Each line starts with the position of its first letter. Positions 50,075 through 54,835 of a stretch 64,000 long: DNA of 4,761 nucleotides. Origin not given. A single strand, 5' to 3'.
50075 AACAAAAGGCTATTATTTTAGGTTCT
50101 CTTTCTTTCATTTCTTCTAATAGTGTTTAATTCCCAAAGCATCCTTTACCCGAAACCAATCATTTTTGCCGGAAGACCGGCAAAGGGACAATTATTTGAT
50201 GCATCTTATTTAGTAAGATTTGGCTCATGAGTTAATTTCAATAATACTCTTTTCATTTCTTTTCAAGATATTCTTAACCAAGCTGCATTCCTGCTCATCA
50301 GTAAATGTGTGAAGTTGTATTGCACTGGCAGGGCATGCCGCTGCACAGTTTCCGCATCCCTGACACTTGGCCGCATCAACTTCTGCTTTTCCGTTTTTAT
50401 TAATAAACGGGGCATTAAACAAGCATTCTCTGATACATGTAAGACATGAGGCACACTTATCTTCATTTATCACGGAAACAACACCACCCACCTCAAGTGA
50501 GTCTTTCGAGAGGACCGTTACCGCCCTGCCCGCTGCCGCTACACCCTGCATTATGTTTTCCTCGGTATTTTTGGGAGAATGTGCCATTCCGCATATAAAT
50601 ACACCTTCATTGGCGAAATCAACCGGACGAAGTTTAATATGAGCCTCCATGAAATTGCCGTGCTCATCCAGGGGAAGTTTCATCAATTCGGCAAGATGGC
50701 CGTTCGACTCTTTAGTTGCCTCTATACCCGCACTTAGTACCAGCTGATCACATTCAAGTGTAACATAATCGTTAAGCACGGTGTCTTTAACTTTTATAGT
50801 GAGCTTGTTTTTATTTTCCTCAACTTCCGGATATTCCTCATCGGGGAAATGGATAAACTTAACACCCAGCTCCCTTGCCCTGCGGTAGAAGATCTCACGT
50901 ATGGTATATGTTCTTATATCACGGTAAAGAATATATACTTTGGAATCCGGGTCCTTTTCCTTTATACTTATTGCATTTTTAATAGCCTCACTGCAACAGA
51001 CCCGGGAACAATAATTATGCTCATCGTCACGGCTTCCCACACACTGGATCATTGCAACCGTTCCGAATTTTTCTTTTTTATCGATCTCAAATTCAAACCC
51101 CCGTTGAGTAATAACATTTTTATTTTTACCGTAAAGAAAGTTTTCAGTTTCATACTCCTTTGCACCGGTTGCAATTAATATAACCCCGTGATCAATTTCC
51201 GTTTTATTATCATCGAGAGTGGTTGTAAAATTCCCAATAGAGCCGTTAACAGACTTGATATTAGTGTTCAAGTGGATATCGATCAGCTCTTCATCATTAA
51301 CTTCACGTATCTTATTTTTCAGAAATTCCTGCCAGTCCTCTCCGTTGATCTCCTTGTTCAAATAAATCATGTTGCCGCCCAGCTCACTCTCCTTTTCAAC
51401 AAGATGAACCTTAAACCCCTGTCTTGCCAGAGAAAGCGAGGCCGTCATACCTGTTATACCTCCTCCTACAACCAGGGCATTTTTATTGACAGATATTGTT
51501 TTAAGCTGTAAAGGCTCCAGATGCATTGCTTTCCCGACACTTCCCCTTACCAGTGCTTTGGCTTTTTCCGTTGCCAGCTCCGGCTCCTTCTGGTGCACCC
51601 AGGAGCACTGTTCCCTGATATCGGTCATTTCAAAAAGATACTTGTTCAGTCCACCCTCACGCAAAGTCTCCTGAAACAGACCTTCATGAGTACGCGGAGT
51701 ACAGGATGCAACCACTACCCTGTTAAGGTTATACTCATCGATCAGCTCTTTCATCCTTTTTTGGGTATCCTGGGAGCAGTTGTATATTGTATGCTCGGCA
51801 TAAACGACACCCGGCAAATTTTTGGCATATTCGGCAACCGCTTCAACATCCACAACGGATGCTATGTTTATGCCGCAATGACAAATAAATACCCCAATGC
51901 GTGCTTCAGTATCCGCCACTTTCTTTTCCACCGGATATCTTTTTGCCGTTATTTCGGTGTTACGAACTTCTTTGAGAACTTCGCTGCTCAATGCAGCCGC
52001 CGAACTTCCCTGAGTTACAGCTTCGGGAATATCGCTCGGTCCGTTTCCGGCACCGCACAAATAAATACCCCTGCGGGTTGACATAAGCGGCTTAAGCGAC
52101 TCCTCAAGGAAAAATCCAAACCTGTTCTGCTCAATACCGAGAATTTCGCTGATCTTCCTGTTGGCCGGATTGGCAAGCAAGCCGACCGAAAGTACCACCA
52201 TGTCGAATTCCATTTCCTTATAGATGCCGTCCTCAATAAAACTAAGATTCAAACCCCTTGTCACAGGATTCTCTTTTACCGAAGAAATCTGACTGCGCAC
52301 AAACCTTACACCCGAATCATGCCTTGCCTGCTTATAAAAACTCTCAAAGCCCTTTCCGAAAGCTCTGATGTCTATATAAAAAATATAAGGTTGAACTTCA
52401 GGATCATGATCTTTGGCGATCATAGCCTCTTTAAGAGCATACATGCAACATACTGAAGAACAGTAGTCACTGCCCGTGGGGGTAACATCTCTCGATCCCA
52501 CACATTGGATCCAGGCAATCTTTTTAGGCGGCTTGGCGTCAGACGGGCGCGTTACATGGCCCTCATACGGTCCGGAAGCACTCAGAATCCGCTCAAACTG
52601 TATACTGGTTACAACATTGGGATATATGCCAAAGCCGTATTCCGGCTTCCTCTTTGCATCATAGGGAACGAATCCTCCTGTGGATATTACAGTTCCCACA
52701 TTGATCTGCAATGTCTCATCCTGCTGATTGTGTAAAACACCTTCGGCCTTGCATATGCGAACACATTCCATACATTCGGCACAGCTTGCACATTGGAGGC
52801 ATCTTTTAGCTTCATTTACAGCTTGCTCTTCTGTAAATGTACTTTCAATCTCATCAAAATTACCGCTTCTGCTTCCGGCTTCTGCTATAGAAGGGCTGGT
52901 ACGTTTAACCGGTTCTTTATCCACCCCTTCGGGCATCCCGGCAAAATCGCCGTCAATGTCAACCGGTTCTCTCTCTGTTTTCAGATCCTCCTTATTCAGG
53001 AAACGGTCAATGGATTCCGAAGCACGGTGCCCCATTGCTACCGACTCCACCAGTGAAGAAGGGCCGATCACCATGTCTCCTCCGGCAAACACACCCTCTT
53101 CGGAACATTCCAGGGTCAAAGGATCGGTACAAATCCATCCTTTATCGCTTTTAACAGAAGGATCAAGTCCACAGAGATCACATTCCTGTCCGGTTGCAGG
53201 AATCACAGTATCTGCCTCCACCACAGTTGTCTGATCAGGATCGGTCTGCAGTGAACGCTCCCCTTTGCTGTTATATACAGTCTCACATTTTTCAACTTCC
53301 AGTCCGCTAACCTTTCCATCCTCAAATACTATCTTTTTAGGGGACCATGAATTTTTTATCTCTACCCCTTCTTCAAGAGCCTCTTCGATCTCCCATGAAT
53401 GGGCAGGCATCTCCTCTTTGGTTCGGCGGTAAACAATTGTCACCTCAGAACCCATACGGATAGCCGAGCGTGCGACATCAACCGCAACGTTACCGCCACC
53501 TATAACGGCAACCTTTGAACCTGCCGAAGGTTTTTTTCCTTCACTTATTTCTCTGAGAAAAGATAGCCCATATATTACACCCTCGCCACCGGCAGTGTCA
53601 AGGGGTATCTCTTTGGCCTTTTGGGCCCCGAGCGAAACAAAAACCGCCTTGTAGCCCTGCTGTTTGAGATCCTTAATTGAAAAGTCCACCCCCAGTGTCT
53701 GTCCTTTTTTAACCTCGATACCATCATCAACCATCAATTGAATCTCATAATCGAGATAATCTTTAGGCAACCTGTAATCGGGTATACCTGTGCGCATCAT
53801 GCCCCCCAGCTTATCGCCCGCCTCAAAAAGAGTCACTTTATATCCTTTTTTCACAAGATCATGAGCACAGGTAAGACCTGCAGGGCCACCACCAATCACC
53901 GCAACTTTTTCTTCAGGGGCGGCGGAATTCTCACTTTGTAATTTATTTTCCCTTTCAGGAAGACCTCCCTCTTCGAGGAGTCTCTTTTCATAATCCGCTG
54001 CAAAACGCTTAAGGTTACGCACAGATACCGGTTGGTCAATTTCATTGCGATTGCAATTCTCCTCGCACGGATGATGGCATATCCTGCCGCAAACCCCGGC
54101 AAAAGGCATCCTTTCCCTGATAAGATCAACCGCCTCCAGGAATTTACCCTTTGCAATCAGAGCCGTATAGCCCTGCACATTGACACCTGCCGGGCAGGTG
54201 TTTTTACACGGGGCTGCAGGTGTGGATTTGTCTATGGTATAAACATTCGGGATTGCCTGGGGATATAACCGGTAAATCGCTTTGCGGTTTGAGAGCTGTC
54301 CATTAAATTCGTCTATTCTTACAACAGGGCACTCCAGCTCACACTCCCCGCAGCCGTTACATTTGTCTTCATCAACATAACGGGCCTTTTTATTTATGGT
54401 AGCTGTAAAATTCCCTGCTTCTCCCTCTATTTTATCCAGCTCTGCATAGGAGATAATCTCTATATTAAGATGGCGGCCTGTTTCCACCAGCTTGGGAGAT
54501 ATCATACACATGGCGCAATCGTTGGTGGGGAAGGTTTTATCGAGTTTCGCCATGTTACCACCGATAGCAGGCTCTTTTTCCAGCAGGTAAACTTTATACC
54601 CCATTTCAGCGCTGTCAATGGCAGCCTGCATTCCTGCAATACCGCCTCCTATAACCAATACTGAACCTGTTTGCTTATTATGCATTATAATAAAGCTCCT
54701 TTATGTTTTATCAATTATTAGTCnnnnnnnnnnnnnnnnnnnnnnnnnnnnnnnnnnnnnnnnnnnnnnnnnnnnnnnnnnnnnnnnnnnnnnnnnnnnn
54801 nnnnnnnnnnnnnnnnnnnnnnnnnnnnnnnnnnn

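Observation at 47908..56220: Acetogen-style hdrC-hdrB-hdrA-mvhD-metV-metF operon in a Bacteroidota-like genome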

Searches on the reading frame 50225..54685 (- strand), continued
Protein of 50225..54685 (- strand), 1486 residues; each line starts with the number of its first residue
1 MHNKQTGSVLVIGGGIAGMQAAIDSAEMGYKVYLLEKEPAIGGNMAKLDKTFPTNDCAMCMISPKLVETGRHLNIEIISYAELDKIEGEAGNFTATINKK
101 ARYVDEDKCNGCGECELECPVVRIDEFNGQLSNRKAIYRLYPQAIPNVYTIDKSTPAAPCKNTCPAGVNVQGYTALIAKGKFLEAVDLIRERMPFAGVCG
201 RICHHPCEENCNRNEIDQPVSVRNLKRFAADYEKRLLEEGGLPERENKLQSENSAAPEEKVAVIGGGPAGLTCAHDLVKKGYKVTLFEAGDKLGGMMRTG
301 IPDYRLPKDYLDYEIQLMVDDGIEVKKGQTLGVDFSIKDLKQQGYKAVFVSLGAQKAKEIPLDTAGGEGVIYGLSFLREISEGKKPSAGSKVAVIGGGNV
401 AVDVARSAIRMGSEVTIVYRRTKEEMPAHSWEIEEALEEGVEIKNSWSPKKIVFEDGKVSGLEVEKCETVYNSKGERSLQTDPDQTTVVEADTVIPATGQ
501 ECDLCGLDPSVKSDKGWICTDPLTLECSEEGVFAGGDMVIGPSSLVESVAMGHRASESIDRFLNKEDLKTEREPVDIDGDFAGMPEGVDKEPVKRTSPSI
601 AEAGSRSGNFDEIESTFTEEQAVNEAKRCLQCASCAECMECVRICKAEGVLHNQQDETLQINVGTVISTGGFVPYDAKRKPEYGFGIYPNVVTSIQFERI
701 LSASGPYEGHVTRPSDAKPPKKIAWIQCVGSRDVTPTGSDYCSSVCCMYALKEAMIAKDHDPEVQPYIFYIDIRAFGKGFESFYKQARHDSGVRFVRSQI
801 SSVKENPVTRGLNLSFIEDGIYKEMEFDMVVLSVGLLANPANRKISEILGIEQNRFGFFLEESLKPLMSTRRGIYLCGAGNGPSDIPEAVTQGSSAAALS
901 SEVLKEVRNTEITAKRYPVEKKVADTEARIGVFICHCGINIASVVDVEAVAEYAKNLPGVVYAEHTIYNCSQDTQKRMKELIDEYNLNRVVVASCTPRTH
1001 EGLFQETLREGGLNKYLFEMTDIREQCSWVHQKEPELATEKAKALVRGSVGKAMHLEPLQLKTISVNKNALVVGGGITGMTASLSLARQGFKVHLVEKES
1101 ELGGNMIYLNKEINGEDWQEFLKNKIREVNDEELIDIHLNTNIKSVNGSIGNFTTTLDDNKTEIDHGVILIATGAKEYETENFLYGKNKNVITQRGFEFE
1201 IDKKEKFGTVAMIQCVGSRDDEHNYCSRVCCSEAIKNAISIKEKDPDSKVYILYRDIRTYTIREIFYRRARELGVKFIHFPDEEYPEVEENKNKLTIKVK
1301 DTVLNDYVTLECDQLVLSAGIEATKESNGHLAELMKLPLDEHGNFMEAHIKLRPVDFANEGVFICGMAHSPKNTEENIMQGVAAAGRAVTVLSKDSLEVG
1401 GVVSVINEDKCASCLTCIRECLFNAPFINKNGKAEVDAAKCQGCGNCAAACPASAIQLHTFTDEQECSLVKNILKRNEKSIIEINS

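Call 57: search_protein_families(library=pfam, proteins=[L013:1880-3547:+, L013:3631-4617:+, L013:4838-5542:+, L013:5581-6141:+, L013:15137-15973:-, L013:16172-17269:-, L009:9487-10278:+, L009:10290-12554:+, L009:12755-14281:+, L009:14352-15992:+], max_evalue=0.0001)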
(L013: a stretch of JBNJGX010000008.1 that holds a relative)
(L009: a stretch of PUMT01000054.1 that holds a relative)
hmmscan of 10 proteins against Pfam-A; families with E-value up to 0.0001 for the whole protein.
L013:1880-3547:+ (556 aa): 4 families
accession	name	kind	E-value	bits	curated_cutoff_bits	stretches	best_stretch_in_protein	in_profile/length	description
PF03572.23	Peptidase_S41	-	1.1e-48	165.4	24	1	201-356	2-156/165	Peptidase family S41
PF17820.7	PDZ_6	-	3.5e-14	52.7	27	1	115-170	1-54/54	PDZ domain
PF13180.12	PDZ_2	-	1.4e-10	41.8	27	1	101-170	1-69/80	PDZ domain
PF00595.29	PDZ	-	2.1e-08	34.9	23.2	1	100-168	9-80/81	PDZ domain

L013:3631-4617:+ (329 aa): 1 family
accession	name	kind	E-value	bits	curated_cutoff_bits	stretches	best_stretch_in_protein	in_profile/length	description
PF00579.31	tRNA-synt_1b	-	6.9e-67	226.3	21.1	1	2-280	6-290/292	tRNA synthetases class I (W and Y)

L013:4838-5542:+ (235 aa): 1 family
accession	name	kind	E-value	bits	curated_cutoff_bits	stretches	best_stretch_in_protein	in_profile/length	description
PF00696.33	AA_kinase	-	9e-33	114.4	24.9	1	4-213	1-234/234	Amino acid kinase family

L013:5581-6141:+ (187 aa): 1 family
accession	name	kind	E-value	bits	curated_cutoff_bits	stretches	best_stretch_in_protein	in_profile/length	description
PF01765.24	RRF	-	6.9e-64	215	29.7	1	23-185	1-164/164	Ribosome recycling factor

L013:15137-15973:- (279 aa): 1 family
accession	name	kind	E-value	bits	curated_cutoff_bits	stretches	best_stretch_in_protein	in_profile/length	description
PF09603.15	Fib_succ_major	-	5.5e-39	134.8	33.9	1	67-278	2-187/187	Fibrobacter succinogenes major domain (Fib_succ_major)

L013:16172-17269:- (366 aa): 2 families
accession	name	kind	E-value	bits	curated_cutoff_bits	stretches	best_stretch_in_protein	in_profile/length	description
PF19867.5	DUF6340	-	1.3e-60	205.2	26.4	1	62-322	2-258/258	Family of unknown function (DUF6340)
PF13432.12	TPR_16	-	1.1e-06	29.4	32.7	1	281-339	6-62/65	Tetratricopeptide repeat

L009:9487-10278:+ (264 aa): 1 family
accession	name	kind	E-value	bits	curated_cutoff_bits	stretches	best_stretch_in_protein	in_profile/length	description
PF01177.27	Asp_Glu_race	-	8.1e-43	147.1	31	1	36-250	2-209/211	Asp/Glu/Hydantoin racemase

L009:10290-12554:+ (755 aa): 2 families
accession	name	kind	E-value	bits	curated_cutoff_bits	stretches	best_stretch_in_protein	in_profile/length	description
PF00202.27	Aminotran_3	-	1.1e-70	238.8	30.5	1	354-740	9-394/403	Aminotransferase class-III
PF01636.29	APH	-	2.2e-21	77.2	23.2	1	26-251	8-230/239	Phosphotransferase enzyme family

L009:12755-14281:+ (509 aa): 4 families
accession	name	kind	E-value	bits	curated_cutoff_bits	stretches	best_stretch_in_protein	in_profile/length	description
PF00958.27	GMP_synt_C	-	1.7e-44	150.2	27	1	419-508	3-92/92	GMP synthase C terminal domain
PF00117.34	GATase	-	1e-40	139.9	22.8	1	6-185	1-188/190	Glutamine amidotransferase class-I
PF07722.19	Peptidase_C26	-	1.2e-09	38.7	20.5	1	69-169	102-219/219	Peptidase C26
PF02540.23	NAD_synthase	-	7.5e-09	35.5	21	1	211-275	16-81/242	NAD synthase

L009:14352-15992:+ (547 aa): 5 families
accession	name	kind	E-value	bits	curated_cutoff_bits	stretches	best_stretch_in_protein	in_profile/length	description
PF03572.23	Peptidase_S41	-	1e-52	178.5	24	1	206-359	2-156/165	Peptidase family S41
PF13180.12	PDZ_2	-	2.6e-11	44.1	27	1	105-182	2-76/80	PDZ domain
PF17820.7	PDZ_6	-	9.6e-09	35.3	27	1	119-175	2-54/54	PDZ domain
PF22694.1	CtpB_N-like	-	2.2e-08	34.9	27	1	42-90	35-84/85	Activating protease CtpB N-terminal domain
PF00595.29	PDZ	-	2.8e-06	28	23.2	1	100-173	8-80/81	PDZ domain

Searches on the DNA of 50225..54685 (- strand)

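Call 62: search_rna_families(sources=[L088, L091, L014, L016, L032, L031, L013, L009], threshold=gathering)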
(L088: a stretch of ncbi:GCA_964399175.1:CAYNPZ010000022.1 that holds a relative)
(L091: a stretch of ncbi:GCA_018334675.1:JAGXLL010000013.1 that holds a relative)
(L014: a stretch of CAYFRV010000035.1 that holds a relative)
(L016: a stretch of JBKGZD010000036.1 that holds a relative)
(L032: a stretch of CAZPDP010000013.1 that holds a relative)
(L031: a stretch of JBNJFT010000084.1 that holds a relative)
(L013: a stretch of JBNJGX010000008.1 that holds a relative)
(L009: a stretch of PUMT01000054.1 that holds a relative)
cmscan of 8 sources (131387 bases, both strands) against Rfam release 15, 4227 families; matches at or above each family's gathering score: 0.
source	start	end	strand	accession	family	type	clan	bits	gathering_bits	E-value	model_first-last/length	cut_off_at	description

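Call 63: search_rna_families(source=L088, start=3200, end=3900, threshold=evalue, max_evalue=1)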
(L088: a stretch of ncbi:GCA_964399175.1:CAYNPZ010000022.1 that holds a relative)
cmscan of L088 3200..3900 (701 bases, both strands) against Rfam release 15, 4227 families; matches with E-value up to 1: 0.
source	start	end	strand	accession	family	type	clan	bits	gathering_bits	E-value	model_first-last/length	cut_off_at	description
